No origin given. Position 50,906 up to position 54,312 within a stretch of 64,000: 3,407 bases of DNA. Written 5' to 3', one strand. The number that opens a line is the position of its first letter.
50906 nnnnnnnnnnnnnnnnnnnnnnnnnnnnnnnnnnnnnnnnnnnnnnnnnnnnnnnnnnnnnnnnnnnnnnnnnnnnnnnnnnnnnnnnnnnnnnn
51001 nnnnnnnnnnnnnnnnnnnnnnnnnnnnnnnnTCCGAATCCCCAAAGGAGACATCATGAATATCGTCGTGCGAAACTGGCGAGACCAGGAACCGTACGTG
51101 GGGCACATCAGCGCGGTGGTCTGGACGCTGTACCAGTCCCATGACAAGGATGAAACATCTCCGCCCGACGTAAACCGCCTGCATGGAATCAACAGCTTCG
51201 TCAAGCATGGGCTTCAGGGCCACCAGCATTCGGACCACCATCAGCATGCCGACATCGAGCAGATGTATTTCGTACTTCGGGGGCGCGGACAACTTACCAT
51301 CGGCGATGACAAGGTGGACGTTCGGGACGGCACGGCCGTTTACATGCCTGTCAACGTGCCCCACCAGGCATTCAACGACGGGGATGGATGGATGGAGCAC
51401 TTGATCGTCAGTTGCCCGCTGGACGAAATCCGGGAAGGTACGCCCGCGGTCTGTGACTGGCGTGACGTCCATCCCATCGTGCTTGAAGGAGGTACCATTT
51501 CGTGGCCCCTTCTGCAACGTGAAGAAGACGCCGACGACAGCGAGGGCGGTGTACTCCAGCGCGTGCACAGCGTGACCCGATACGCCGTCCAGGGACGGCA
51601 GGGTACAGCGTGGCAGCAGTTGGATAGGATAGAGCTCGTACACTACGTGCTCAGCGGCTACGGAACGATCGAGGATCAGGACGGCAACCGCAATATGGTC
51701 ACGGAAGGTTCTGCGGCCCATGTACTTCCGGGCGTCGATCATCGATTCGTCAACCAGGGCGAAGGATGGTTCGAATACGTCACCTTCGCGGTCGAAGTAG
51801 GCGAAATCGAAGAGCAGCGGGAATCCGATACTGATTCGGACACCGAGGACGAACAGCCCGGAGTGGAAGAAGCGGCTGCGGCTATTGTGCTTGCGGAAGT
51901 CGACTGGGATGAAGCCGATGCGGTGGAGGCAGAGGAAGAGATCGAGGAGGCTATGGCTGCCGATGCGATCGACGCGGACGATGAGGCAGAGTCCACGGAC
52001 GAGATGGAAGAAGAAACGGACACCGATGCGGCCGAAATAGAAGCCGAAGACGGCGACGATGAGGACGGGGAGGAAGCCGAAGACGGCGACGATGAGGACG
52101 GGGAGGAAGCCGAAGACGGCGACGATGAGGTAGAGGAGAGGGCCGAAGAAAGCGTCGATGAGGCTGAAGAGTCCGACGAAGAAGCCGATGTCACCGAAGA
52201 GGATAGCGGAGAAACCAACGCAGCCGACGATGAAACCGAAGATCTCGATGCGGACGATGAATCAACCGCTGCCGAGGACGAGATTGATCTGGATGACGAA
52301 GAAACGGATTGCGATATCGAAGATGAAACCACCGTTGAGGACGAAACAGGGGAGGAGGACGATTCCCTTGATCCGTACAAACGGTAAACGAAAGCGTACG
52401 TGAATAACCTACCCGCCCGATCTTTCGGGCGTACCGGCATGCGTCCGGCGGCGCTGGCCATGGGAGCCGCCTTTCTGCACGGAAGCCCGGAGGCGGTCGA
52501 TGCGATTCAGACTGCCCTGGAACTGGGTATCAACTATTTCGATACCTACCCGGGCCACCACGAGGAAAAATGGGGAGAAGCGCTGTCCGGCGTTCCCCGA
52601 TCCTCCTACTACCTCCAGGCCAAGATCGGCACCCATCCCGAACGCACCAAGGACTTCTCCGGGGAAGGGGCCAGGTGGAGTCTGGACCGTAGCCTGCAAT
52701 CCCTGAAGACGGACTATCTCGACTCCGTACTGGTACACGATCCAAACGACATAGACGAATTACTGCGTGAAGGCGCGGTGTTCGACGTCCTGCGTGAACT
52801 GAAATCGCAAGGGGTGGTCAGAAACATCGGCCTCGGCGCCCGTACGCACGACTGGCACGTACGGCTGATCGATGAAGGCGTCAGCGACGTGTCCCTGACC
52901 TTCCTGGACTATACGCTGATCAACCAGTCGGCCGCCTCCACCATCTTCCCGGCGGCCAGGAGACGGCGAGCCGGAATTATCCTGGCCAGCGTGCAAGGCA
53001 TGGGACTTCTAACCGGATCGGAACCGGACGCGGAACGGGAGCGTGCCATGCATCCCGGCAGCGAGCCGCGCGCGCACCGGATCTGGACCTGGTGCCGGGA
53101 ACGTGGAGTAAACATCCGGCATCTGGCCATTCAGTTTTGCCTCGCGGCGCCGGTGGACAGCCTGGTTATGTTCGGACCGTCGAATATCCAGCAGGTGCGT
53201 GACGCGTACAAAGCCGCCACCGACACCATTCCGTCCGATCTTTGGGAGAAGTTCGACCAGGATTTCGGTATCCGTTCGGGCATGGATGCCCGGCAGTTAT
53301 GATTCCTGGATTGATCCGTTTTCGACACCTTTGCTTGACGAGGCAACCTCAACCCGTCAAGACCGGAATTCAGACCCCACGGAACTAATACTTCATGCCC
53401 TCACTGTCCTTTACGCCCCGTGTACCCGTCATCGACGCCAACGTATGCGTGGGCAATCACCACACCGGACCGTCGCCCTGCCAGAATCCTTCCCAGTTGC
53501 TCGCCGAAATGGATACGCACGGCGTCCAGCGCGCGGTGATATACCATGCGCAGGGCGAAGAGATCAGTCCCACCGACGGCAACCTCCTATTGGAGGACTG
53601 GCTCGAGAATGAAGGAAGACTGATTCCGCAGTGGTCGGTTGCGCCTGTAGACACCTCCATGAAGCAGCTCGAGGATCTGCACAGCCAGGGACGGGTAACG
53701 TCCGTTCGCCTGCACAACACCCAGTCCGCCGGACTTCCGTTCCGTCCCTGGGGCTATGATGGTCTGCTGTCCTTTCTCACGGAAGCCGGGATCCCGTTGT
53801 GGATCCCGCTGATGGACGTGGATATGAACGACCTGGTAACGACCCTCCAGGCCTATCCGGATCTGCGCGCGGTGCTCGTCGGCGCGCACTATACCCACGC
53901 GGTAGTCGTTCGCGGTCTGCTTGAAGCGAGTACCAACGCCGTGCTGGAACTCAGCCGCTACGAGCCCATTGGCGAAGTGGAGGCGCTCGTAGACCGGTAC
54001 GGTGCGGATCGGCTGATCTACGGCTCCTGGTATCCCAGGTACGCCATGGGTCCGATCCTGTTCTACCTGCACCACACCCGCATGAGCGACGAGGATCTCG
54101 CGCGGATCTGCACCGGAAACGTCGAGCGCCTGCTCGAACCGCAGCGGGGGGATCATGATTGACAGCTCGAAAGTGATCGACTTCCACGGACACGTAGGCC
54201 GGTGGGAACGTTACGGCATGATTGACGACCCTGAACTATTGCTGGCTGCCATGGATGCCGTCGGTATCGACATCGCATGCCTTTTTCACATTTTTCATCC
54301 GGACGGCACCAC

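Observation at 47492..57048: Ten co-directional, tightly packed enzyme genes: candidate catabolic operon for an unknown substrate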

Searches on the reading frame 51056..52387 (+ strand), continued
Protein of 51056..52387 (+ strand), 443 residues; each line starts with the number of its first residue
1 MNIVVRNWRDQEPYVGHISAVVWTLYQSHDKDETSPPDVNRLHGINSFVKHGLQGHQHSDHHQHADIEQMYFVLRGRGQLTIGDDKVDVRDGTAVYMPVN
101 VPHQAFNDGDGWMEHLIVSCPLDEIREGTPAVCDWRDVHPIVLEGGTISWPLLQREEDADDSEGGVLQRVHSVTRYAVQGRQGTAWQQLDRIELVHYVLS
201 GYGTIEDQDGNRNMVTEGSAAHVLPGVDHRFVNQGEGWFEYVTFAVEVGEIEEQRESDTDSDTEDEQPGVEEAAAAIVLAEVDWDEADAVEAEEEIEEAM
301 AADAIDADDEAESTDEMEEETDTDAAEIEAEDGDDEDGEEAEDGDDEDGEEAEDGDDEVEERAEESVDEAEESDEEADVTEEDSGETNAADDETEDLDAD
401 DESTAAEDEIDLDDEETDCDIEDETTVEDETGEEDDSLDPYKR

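Call 80: find_encoding_contigs(protein=P0084, flank=8000, max_places=2)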
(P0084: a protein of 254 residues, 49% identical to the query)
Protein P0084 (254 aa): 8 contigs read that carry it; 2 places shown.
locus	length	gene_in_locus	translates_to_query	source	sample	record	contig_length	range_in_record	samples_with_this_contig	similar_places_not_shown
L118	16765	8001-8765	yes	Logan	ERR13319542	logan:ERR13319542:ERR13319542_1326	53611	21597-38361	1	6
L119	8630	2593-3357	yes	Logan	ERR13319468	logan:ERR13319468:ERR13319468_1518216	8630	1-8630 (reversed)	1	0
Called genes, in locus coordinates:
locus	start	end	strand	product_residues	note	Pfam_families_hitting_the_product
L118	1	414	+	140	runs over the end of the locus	PF00903:Glyoxalase, PF13669:Glyoxalase_4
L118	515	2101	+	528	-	PF00246:Peptidase_M14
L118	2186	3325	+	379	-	PF01408:GFO_IDH_MocA, PF02894:GFO_IDH_MocA_C, PF22725:GFO_IDH_MocA_C3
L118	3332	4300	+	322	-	PF01156:IU_nuc_hydro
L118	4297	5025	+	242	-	PF00106:adh_short, PF08659:KR, PF23441:SDR (weak), PF13561:adh_short_C2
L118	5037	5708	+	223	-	PF00501:AMP-binding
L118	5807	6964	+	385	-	PF02515:CoA_transf_3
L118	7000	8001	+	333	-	PF01408:GFO_IDH_MocA, PF22725:GFO_IDH_MocA_C3, PF02894:GFO_IDH_MocA_C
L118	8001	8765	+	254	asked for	PF01050:MannoseP_isomer (faint), PF00190:Cupin_1 (faint), PF05899:Cupin_3 (faint), PF02311:AraC_binding (weak), PF07883:Cupin_2, PF02311:AraC_binding (weak), PF07883:Cupin_2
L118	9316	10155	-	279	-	-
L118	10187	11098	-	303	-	PF00701:DHDPS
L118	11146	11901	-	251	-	PF19842:YqeC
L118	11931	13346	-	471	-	PF13598:DUF4139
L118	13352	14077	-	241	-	PF01694:Rhomboid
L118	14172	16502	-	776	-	PF19867:DUF6340 (weak), PF13424:TPR_12 (faint), PF13428:TPR_14 (faint), PF13432:TPR_16, PF00515:TPR_1 (weak), PF07719:TPR_2 (weak), PF13180:PDZ_2, PF00656:Peptidase_C14, +1 more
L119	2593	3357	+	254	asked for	PF01050:MannoseP_isomer (faint), PF00190:Cupin_1 (faint), PF05899:Cupin_3 (faint), PF02311:AraC_binding (weak), PF07883:Cupin_2, PF02311:AraC_binding (weak), PF07883:Cupin_2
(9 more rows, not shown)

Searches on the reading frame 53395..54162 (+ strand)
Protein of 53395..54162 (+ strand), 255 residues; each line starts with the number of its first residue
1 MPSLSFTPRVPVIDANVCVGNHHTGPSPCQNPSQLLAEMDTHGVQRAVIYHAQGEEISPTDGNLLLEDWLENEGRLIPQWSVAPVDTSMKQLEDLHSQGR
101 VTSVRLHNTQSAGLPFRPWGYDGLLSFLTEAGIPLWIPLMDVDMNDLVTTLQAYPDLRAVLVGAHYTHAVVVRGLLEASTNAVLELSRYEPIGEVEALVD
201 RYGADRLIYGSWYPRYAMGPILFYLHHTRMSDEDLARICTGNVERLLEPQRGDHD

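Call 3: search_protein_families(library=pfam, proteins=[window:53395-54162:+])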
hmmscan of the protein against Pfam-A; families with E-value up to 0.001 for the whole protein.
window:53395-54162:+ (255 aa): 1 family
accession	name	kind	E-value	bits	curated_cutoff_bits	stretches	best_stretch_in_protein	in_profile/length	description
PF04909.20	Amidohydro_2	-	1.2e-08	35.5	26.4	1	31-247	39-287/289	Amidohydrolase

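Call 4: search_protein_families(library=ncbifam, proteins=[window:53395-54162:+])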
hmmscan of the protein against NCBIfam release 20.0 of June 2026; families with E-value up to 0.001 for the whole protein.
window:53395-54162:+ (255 aa): 0 families

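Call 24: search_solved_structures(query=window:53395-54162:+, max_evalue=0.1)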
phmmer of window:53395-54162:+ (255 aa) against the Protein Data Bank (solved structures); distinct sequences matched with E-value up to 0.1: 0.
